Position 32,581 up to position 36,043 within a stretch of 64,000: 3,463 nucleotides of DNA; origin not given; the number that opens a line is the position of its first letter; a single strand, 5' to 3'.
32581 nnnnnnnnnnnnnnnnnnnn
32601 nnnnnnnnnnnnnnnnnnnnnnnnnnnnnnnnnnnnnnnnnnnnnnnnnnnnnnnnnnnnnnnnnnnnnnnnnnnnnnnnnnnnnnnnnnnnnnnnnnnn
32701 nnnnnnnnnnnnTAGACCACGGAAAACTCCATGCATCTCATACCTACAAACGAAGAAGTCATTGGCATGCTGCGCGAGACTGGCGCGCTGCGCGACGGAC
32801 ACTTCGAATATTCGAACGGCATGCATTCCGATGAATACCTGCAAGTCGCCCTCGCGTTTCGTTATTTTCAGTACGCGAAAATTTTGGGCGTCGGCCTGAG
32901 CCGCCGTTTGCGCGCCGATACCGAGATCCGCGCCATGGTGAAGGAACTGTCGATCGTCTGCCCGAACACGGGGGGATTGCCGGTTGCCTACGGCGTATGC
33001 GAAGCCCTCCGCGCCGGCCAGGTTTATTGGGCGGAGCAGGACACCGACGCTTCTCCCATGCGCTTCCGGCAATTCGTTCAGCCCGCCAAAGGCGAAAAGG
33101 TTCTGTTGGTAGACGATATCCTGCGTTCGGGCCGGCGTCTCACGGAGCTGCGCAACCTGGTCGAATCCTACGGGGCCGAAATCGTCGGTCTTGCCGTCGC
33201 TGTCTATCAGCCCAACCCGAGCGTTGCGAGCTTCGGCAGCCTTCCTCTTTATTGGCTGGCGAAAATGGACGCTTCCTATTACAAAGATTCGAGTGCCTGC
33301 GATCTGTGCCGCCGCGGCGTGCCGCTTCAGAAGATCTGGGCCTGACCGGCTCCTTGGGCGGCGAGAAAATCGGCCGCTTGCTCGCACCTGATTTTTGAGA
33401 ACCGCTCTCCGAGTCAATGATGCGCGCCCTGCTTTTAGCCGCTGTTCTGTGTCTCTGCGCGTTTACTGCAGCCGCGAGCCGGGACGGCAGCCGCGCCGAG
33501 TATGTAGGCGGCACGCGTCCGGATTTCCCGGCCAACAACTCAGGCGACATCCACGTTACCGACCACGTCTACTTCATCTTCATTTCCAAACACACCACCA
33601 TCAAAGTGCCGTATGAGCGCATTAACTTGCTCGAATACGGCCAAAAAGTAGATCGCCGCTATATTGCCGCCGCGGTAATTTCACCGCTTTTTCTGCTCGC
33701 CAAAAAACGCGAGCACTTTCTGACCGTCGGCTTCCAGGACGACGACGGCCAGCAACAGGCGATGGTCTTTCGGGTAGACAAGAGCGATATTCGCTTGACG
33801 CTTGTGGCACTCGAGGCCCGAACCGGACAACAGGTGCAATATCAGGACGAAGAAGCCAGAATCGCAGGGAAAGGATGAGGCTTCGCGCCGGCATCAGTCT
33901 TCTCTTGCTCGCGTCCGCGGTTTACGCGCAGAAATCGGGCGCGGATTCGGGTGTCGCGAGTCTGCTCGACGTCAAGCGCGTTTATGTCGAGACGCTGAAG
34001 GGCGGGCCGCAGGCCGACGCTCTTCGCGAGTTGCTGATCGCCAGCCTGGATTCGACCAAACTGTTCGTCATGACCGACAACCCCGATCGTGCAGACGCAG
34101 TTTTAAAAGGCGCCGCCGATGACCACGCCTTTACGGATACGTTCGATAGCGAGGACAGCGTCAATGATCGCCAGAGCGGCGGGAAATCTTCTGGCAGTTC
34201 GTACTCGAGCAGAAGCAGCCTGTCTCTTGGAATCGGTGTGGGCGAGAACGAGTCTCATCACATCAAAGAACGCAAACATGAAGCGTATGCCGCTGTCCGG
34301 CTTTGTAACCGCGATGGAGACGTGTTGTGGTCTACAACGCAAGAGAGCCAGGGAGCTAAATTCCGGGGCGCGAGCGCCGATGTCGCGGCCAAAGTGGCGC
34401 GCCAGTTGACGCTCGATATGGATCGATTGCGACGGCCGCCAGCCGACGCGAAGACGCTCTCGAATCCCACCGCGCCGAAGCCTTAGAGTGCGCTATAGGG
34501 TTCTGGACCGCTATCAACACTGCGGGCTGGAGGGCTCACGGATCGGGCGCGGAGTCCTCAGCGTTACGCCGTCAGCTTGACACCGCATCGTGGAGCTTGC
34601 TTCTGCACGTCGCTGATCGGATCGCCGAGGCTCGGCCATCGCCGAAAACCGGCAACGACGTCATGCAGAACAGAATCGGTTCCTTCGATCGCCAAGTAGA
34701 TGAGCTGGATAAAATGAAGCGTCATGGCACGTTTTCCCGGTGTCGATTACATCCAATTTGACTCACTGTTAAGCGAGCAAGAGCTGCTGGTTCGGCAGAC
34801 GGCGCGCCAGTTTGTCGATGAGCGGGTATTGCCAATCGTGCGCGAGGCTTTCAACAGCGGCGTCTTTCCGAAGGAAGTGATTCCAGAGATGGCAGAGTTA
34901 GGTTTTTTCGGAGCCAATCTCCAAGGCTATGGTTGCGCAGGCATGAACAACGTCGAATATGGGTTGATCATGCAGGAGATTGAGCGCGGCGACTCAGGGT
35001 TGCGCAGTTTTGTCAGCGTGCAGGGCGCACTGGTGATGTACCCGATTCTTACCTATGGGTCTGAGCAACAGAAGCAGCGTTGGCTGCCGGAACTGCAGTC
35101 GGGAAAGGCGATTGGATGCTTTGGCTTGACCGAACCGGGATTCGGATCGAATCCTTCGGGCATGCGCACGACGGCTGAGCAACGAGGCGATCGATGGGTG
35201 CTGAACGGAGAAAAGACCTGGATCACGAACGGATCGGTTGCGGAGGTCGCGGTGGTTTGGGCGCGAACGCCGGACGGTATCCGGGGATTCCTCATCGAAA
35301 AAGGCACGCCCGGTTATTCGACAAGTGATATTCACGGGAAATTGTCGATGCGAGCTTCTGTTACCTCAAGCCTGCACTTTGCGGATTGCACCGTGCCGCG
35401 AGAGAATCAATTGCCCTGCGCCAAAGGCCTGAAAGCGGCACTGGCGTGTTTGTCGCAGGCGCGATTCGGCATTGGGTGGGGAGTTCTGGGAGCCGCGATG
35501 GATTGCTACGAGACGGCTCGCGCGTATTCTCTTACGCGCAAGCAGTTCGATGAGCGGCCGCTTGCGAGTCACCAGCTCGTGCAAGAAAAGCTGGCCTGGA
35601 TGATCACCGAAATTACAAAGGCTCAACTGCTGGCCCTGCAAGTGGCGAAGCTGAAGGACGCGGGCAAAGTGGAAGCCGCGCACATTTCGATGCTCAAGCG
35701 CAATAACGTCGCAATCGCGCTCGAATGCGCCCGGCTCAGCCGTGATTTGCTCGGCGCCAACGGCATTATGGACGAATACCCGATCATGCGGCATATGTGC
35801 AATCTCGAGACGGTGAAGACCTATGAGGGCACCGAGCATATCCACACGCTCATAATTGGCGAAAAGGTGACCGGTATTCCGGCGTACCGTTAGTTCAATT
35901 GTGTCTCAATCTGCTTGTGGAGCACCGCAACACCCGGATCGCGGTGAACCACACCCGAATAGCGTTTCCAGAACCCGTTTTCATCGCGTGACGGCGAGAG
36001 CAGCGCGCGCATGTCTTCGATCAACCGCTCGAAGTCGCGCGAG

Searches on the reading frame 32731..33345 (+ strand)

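Call 16: search_protein_families(library=pfam, proteins=[window:32731-33345:+], max_evalue=0.001)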
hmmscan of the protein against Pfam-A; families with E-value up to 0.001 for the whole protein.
window:32731-33345:+ (204 aa): 1 family
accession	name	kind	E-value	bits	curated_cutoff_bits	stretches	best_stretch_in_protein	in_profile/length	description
PF00156.33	Pribosyltran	-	9.8e-12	44.9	26.3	1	71-162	29-128/158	Phosphoribosyl transferase domain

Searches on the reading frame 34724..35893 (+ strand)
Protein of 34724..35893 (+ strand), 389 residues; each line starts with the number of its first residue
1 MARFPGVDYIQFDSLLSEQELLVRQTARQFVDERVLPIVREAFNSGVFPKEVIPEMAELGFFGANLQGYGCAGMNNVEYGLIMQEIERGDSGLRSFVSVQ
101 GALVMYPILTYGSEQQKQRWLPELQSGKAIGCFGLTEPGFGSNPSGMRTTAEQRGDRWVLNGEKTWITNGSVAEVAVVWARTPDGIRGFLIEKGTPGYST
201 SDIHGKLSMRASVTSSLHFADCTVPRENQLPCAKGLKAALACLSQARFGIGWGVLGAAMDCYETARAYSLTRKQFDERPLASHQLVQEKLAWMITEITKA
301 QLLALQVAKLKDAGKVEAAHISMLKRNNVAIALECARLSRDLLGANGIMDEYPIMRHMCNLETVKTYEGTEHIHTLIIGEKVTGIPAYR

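Call 16: search_protein_families(library=pfam, proteins=[window:34724-35893:+], max_evalue=0.001)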
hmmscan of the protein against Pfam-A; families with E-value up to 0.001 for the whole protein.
window:34724-35893:+ (389 aa): 4 families
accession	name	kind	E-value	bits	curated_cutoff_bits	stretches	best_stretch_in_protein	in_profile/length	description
PF02771.21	Acyl-CoA_dh_N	-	3.3e-34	118.1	22.9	1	17-128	1-113/113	Acyl-CoA dehydrogenase, N-terminal domain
PF00441.29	Acyl-CoA_dh_1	-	3.7e-33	115.2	22.4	1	234-382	2-149/150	Acyl-CoA dehydrogenase, C-terminal domain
PF02770.24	Acyl-CoA_dh_M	-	2.3e-23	82.6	33.3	1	132-222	1-97/97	Acyl-CoA dehydrogenase, middle domain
PF08028.16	Acyl-CoA_dh_2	-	3.3e-09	37.6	22.7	1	250-370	3-132/134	Acyl-CoA dehydrogenase, C-terminal domain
